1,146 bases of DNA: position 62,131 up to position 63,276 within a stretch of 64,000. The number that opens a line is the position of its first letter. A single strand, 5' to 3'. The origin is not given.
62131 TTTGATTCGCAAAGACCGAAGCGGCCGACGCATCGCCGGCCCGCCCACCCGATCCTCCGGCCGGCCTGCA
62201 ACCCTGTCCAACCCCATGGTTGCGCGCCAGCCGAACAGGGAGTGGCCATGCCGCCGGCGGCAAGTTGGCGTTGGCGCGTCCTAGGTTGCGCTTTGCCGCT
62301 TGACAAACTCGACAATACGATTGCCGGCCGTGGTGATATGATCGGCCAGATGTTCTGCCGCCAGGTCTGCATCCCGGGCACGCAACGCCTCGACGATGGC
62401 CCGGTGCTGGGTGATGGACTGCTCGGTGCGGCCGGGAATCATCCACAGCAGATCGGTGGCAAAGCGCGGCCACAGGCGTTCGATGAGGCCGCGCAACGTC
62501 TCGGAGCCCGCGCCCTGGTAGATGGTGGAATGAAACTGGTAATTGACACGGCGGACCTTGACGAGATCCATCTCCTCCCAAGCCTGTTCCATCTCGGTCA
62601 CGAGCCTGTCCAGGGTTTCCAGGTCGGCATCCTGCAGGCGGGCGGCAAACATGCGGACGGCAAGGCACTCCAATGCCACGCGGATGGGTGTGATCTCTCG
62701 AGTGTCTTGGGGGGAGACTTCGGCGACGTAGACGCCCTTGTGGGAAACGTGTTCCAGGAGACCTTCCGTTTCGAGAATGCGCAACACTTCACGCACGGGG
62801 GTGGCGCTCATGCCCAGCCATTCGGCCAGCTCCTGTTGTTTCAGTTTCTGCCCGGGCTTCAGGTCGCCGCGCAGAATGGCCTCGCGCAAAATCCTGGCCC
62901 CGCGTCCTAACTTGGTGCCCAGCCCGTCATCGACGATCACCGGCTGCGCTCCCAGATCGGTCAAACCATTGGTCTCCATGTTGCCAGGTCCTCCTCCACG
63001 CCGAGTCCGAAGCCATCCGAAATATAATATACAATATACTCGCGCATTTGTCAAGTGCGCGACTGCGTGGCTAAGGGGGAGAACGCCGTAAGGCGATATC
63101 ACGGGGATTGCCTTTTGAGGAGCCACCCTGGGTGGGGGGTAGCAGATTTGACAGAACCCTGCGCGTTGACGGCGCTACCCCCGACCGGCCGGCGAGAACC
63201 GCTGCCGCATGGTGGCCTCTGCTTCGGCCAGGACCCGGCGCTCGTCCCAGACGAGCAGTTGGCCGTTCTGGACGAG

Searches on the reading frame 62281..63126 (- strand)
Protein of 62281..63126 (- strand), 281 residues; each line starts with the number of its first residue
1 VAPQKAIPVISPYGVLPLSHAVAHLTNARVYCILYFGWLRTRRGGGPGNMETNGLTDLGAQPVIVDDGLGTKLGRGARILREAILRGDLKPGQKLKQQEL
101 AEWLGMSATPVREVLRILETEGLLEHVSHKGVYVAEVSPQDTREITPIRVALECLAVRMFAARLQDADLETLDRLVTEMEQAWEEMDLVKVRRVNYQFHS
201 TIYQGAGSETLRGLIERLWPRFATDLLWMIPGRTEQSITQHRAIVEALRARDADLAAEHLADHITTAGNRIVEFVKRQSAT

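Call 8: search_protein_families(library=pfam, proteins=[window:62281-63126:-])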
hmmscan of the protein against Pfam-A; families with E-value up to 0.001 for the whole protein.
window:62281-63126:- (281 aa): 3 families
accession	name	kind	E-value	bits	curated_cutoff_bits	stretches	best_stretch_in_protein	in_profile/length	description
PF07729.17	FCD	-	1.9e-28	99.8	24.3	1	144-265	1-124/125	FCD domain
PF00392.27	GntR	-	7.8e-16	57.9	27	1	79-134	8-64/64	Bacterial regulatory proteins, gntR family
PF13545.12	HTH_Crp_2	-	0.00026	21.4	27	1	94-128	22-56/70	Crp-like helix-turn-helix domain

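Call 13: find_encoding_contigs(protein=window:62281-62979:-, flank=10000, max_places=10)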
Protein window:62281-62979:- (232 aa): 8 contigs read that carry it; 7 places shown.
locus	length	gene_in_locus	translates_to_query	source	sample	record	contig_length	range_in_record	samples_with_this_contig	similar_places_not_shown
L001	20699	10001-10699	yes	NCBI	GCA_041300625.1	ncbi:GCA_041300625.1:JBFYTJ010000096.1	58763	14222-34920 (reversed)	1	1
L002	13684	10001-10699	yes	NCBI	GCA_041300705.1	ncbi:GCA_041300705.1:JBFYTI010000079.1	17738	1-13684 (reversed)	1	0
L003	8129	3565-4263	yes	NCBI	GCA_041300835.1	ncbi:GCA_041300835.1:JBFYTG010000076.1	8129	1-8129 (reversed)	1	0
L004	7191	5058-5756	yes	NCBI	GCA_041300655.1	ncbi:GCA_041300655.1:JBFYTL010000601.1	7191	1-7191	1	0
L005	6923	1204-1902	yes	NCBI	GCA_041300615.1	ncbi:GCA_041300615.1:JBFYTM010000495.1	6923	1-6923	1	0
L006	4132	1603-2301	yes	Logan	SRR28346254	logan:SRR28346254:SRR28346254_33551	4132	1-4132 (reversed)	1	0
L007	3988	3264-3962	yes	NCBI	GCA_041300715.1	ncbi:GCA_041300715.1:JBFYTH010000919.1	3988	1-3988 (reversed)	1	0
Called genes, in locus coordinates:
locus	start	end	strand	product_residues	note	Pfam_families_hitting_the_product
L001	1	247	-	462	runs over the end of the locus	PF05369:MtmB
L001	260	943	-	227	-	PF02607:B12-binding_2, PF02310:B12-binding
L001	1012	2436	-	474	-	PF06253:MTTB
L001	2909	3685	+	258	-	PF00392:GntR, PF25213:HVO_A0261_N (weak), PF08220:HTH_DeoR (faint), PF07702:UTRA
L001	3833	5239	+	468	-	PF01547:SBP_bac_1, PF13416:SBP_bac_8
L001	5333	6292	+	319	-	PF00528:BPD_transp_1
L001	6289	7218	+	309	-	PF00528:BPD_transp_1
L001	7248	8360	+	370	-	PF00005:ABC_tran, PF13304:AAA_21 (faint), PF17912:OB_MalK, PF08402:TOBE_2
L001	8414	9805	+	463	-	PF01979:Amidohydro_1, PF07969:Amidohydro_3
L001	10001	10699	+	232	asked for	PF00392:GntR, PF07729:FCD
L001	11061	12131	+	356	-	PF02361:CbiQ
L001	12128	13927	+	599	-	PF00005:ABC_tran, PF02463:SMC_N (faint), PF13401:AAA_22 (faint), PF13555:AAA_29 (faint), PF20720:nSTAND3 (faint), PF00004:AAA (faint), PF13238:AAA_18 (faint), PF00005:ABC_tran, +1 more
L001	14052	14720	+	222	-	-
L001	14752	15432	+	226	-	-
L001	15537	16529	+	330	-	PF17884:DUF5591 (faint)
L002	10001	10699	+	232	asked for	PF00392:GntR, PF07729:FCD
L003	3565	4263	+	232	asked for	PF00392:GntR, PF07729:FCD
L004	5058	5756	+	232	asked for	PF00392:GntR, PF07729:FCD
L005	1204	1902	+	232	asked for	PF00392:GntR, PF07729:FCD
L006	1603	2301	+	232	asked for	PF00392:GntR, PF07729:FCD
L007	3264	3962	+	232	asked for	PF00392:GntR, PF07729:FCD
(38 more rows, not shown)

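Call 14: find_homologous_proteins(query=window:62281-62979:-, max_evalue=1e-20)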
Query window:62281-62979:- (232 aa): 155 proteins with E <= 1e-20 among 2630 candidates; the best 120 are listed.
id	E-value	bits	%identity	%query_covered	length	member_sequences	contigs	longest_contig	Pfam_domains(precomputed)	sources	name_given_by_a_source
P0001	6.9e-131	453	91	100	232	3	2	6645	PF07729.18,PF00392.28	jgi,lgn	jgi:DNA-binding GntR family transcriptional regulator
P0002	4.7e-125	433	85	100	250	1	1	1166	PF07729.18,PF00392.28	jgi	-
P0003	6.8e-120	417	84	100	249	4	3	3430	PF07729.18,PF00392.28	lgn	-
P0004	1.6e-107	376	76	100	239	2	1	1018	PF07729.18,PF00392.28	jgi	-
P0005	3.3e-107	375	75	99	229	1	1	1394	PF07729.18,PF00392.28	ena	-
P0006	5.0e-105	368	75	100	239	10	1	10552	PF07729.18,PF00392.28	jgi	-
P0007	4.5e-104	365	73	99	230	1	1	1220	PF07729.18,PF00392.28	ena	-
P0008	7.6e-104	364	78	93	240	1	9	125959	PF07729.18,PF00392.28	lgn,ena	-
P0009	3.8e-103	362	75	100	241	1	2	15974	PF07729.18,PF00392.28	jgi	jgi:DNA-binding GntR family transcriptional regulator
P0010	5.9e-102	358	78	91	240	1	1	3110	PF07729.18,PF00392.28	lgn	-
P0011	6.5e-102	358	73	99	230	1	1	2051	PF07729.18,PF00392.28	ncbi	-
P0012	6.6e-102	358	78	91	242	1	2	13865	PF07729.18,PF00392.28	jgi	jgi:DNA-binding GntR family transcriptional regulator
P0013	5.5e-101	355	72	100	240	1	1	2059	PF07729.18,PF00392.28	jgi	jgi:DNA-binding GntR family transcriptional regulator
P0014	8.1e-101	354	73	100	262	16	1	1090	PF07729.18,PF00392.28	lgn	-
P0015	5.0e-100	352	76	91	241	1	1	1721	PF07729.18,PF00392.28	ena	-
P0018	3.0e-99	349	76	91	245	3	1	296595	PF07729.18,PF00392.28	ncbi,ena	-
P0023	5.5e-98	345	72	99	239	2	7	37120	PF07729.18,PF00392.28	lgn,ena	-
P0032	1.4e-89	317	72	91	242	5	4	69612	PF07729.18,PF00392.28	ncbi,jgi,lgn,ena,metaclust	jgi:DNA-binding GntR family transcriptional regulator|metaclust:\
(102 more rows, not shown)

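Call 16: find_related_loci(query=A1, collection=genome_contigs, flank=10000)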
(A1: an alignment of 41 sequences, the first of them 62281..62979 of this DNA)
Query A1 (232 aa) in genome_contigs; peptide patterns used: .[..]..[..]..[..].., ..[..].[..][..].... (x = any residue, [..] = any of these).
599 stretches matched a pattern (row limit reached: there are more); 547 encode a relative of the query (tblastn E <= 1e-3); the best 80 are kept; 80 distinct loci.
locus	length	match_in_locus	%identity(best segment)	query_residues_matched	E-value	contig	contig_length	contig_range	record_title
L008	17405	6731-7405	65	14-232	4e-94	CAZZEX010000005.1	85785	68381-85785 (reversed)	MAG TPA_asm: uncultured Anaerolineales bacterium isolate SRP214966_co5_324 genome assembly, contig: NODE_83_length_85785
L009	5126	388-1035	60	13-229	5e-83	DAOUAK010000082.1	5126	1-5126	MAG TPA_asm: Chloroflexia bacterium isolate H63_651 k137_354462, whole genome shotgun sequence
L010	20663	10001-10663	52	4-229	2e-74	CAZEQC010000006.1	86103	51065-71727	MAG TPA_asm: uncultured Anaerolineales bacterium isolate binchicken_co15_221 genome assembly, contig: NODE_36_length_861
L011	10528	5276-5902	55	21-229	7e-70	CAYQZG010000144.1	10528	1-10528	MAG TPA_asm: uncultured Anaerolineales bacterium isolate binchicken_co15_218 genome assembly, contig: NODE_4689_length_1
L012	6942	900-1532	53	21-231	6e-69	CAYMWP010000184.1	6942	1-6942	MAG TPA_asm: uncultured Anaerolineales bacterium isolate binchicken_co334_151 genome assembly, contig: NODE_21210_length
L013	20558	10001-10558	46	30-215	2e-47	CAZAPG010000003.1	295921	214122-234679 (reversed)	MAG TPA_asm: uncultured Caldilineaceae bacterium isolate binchicken_co350_69 genome assembly, contig: NODE_15_length_295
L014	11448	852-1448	42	31-229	2e-43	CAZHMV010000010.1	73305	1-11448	MAG TPA_asm: uncultured Anaerolineales bacterium isolate binchicken_co172_219 genome assembly, contig: NODE_163_length_7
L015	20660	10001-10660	39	7-230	9e-41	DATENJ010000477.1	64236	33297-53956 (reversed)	MAG TPA_asm: Actinomycetes bacterium isolate SMAG_U8966 k141_92062, whole genome shotgun sequence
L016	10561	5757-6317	43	31-215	2e-38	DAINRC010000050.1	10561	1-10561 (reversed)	MAG TPA_asm: Bacillota bacterium isolate CTOTU24187 NODE_144_length_10561_cov_9.007805, whole genome shotgun sequence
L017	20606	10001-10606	39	22-224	2e-37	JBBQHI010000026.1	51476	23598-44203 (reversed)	MAG: Solirubrobacterales bacterium isolate Co_metawrap_916 Cmw_916_k141_404750_length_51476_cov_12.9991, whole genome sh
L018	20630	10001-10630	35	22-231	3e-37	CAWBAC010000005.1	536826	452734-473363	MAG: uncultured Actinomycetes bacterium isolate MFD08497.bin.2.86 genome assembly, contig: contig_34570, whole genome sh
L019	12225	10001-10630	37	22-231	8e-37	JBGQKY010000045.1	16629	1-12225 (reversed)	MAG: Gaiellaceae bacterium isolate OBJ2_061818_050_50 k141_310748_length_16629_cov_13.2605, whole genome shotgun sequenc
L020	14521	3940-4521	39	22-216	2e-36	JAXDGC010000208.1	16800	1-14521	MAG: Solirubrobacteraceae bacterium isolate BP_492 scaffold_3466014, whole genome shotgun sequence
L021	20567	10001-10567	40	30-218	6e-36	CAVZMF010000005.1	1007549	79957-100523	MAG: uncultured Actinomycetes bacterium isolate MFD02159.bin.2.51 genome assembly, contig: contig_29161, whole genome sh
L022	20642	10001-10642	35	13-227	4e-36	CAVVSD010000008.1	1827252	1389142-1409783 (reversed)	MAG: uncultured Solirubrobacterales bacterium isolate MFD02840.bin.1.311 genome assembly, contig: contig_489, whole geno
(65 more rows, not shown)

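Call 20: find_related_loci(query=A1, collection=metagenome_contigs, flank=10000)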
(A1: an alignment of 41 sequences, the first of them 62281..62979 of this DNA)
Query A1 (232 aa) in metagenome_contigs; peptide patterns used: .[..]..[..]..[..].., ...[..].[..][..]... (x = any residue, [..] = any of these).
600 stretches matched a pattern (row limit reached: there are more); 528 encode a relative of the query (tblastn E <= 1e-3); the best 80 are kept; 80 distinct loci.
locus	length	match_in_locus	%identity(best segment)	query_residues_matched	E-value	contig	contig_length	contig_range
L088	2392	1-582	86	38-231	3e-118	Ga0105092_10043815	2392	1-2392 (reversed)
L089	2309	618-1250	76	21-231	3e-111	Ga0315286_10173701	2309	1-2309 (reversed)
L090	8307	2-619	68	27-232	8e-92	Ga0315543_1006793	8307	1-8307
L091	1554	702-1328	66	22-230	8e-94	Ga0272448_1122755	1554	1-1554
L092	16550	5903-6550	62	13-229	7e-86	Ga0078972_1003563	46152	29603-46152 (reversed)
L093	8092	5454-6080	56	21-229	8e-75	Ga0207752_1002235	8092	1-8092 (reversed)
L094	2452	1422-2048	57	21-229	2e-76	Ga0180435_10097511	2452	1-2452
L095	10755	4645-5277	53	21-231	3e-69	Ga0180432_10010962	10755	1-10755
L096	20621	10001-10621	55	21-227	7e-72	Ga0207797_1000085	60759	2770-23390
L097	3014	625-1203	42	31-223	4e-41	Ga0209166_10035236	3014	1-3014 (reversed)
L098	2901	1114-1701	40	22-217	8e-40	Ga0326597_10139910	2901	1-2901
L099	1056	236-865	41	22-231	2e-41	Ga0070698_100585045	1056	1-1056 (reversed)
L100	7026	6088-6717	40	16-225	4e-38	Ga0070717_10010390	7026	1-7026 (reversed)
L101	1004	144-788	36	12-227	5e-38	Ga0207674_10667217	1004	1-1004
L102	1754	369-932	40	30-217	2e-36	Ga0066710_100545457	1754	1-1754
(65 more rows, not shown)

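Call 22: find_encoding_contigs(protein=P0008, flank=10000, max_places=3)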
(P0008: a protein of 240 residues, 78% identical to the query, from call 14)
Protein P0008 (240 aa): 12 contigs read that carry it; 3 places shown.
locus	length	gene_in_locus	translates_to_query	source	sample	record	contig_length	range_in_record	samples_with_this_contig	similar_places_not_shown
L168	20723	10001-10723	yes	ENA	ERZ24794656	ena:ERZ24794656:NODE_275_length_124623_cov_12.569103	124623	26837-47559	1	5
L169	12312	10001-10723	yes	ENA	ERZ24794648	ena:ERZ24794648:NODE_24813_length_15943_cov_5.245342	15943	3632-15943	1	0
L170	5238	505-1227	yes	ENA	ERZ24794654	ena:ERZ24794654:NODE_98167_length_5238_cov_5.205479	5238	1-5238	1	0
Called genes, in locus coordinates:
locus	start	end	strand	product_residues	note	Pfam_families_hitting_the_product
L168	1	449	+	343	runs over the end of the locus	PF00953:Glycos_transf_4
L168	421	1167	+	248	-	PF00160:Pro_isomerase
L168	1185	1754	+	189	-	PF09335:VTT_dom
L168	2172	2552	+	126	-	PF00072:Response_reg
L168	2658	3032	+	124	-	PF02643:DUF192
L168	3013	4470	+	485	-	PF01476:LysM, PF01551:Peptidase_M23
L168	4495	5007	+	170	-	PF03994:DUF350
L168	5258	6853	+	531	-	-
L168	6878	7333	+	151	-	-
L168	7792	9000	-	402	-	PF01757:Acyl_transf_3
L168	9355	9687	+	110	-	-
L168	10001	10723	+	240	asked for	PF00392:GntR, PF07729:FCD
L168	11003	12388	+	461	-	PF03972:MmgE_PrpD_N, PF19305:MmgE_PrpD_C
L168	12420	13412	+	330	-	PF02729:OTCace_N, PF00185:OTCace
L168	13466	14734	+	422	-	PF00330:Aconitase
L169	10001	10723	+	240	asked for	PF00392:GntR, PF07729:FCD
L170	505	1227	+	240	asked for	PF00392:GntR, PF07729:FCD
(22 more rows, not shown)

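Call 23: find_encoding_contigs(protein=P0018, flank=10000, max_places=2)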
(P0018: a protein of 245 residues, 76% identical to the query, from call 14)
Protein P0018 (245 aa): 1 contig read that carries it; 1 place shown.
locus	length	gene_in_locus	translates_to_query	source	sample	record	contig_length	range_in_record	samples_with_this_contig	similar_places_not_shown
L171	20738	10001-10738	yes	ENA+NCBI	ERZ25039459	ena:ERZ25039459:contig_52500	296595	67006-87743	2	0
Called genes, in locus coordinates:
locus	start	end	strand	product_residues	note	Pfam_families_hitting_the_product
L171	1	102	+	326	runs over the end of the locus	PF00005:ABC_tran, PF13401:AAA_22 (weak), PF08352:oligo_HPY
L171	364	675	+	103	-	-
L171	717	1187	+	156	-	PF01575:MaoC_dehydratas, PF13452:FAS1_DH_region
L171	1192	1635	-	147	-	PF00383:dCMP_cyt_deam_1, PF14437:MafB19-deam, PF14439:Bd3614-deam (weak)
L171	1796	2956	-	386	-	PF00155:Aminotran_1_2, PF01041:DegT_DnrJ_EryC1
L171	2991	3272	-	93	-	-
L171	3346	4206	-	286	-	PF00483:NTP_transferase, PF12804:NTP_transf_3 (faint)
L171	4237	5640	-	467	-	PF00221:Lyase_aromatic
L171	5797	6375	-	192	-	-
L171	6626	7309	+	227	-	PF00072:Response_reg, PF00486:Trans_reg_C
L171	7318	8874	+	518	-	PF00672:HAMP, PF00512:HisKA, PF02518:HATPase_c, PF13581:HATPase_c_2 (faint)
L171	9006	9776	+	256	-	PF04402:SIMPL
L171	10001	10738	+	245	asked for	PF00392:GntR, PF07729:FCD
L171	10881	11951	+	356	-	PF02361:CbiQ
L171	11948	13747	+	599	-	PF00005:ABC_tran, PF02463:SMC_N (faint), PF13401:AAA_22 (faint), PF13555:AAA_29 (faint), PF13238:AAA_18 (faint), PF00005:ABC_tran, PF13304:AAA_21 (weak)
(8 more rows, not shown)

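Call 24: find_encoding_contigs(protein=P0001, flank=10000, max_places=2)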
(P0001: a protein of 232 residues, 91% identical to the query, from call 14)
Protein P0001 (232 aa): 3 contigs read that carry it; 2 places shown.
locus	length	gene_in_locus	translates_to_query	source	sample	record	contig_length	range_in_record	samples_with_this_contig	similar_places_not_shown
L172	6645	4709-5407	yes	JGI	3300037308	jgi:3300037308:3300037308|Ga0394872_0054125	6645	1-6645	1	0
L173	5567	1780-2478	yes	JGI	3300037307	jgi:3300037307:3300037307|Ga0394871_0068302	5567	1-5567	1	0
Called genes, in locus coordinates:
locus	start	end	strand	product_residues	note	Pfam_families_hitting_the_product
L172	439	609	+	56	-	-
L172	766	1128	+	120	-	PF01844:HNH, PF14279:HNH_5 (weak)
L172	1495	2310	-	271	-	PF02517:Rce1-like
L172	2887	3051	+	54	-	-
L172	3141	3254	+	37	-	PF13711:DUF4160 (weak)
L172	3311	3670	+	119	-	PF10387:DUF2442 (weak)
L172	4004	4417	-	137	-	-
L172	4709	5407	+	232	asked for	PF00392:GntR, PF07729:FCD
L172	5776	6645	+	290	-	?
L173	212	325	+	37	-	PF13711:DUF4160 (weak)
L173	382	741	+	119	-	PF10387:DUF2442 (weak)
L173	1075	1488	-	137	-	-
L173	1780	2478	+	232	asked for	PF00392:GntR, PF07729:FCD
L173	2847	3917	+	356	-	PF02361:CbiQ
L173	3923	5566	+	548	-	?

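Call 30: find_encoding_contigs(protein=P0032, flank=10000, max_places=2)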
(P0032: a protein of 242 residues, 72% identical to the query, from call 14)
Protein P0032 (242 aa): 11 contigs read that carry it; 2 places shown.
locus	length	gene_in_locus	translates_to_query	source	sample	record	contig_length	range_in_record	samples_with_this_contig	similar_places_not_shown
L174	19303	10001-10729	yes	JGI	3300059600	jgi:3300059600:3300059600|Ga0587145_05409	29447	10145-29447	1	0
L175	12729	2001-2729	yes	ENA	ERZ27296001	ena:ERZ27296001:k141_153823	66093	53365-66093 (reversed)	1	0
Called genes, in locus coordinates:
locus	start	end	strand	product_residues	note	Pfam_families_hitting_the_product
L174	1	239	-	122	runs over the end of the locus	PF04020:Phage_holin_4_2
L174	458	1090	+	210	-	PF00072:Response_reg, PF00486:Trans_reg_C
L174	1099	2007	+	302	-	PF00512:HisKA, PF02518:HATPase_c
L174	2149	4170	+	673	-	-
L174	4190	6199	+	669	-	-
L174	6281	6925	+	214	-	-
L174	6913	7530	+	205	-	-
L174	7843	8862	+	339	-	-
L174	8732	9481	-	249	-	-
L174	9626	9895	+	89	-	-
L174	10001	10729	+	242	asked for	PF00392:GntR, PF07729:FCD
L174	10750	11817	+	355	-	PF02361:CbiQ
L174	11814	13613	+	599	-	PF00005:ABC_tran, PF02463:SMC_N (faint), PF13401:AAA_22 (faint), PF13555:AAA_29 (faint), PF13604:AAA_30 (faint), PF00005:ABC_tran, PF13304:AAA_21 (weak)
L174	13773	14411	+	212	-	-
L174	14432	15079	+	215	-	PF05231:MASE1 (weak)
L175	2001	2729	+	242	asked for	PF00392:GntR, PF07729:FCD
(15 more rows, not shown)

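Call 31: find_encoding_contigs(protein=P0023, flank=10000, max_places=2)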
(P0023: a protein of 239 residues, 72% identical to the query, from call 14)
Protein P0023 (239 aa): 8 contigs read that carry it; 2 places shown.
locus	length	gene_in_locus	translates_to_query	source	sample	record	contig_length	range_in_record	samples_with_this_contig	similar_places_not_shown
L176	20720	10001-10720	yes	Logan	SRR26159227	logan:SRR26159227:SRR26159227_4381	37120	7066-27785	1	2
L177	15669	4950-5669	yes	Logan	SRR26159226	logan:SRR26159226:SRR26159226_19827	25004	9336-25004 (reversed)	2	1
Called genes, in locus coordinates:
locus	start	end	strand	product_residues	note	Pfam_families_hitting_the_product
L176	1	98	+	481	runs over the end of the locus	PF00202:Aminotran_3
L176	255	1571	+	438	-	PF00202:Aminotran_3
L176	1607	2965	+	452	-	PF00202:Aminotran_3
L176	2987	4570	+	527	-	PF00474:SSF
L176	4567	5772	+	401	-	PF03435:Sacchrp_dh_NADP, PF16653:Sacchrp_dh_C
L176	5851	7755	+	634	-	PF02730:AFOR_N, PF01314:AFOR_C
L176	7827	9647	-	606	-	PF07969:Amidohydro_3, PF01979:Amidohydro_1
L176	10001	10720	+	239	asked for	PF00392:GntR, PF07729:FCD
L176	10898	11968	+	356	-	PF02361:CbiQ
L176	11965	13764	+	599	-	PF00005:ABC_tran, PF02463:SMC_N (faint), PF13401:AAA_22 (faint), PF13555:AAA_29 (faint), PF13604:AAA_30 (faint), PF13238:AAA_18 (faint), PF13304:AAA_21 (faint), PF00005:ABC_tran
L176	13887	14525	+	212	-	-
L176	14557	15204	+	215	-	-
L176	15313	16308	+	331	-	PF17884:DUF5591 (faint)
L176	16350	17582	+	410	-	PF00202:Aminotran_3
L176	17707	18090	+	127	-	PF16867:DMSP_lyase, PF00190:Cupin_1, PF02311:AraC_binding (weak), PF07883:Cupin_2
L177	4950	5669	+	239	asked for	PF00392:GntR, PF07729:FCD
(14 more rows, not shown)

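Call 32: find_encoding_contigs(protein=P0012, flank=10000, max_places=2)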
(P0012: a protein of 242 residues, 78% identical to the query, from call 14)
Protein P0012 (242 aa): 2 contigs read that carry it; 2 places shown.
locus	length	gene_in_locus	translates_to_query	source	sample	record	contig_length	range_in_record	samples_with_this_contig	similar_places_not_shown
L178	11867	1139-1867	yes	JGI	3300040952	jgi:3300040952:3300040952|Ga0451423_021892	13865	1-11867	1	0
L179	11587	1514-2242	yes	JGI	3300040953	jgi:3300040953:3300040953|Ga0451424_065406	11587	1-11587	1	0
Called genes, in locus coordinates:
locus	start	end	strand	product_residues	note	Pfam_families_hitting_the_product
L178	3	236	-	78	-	?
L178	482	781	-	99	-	-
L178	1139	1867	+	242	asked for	PF00392:GntR, PF07729:FCD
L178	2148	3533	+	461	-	PF03972:MmgE_PrpD_N, PF19305:MmgE_PrpD_C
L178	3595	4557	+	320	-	PF02729:OTCace_N, PF00185:OTCace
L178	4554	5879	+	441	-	PF00330:Aconitase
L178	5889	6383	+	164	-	PF00694:Aconitase_C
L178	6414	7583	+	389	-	PF04303:PrpF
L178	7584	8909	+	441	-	PF13549:ATP-grasp_5, PF01071:GARS_A (weak), PF02786:CPSase_L_D2, PF08442:ATP-grasp_2, PF24948:Citrate_synth_N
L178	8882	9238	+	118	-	-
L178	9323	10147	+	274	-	PF02629:CoA_binding, PF13607:Succ_CoA_lig, PF00549:Ligase_CoA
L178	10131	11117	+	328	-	PF00682:HMGL-like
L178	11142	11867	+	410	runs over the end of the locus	PF01979:Amidohydro_1, PF07969:Amidohydro_3 (faint)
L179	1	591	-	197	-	?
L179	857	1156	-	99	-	-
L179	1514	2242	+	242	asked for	PF00392:GntR, PF07729:FCD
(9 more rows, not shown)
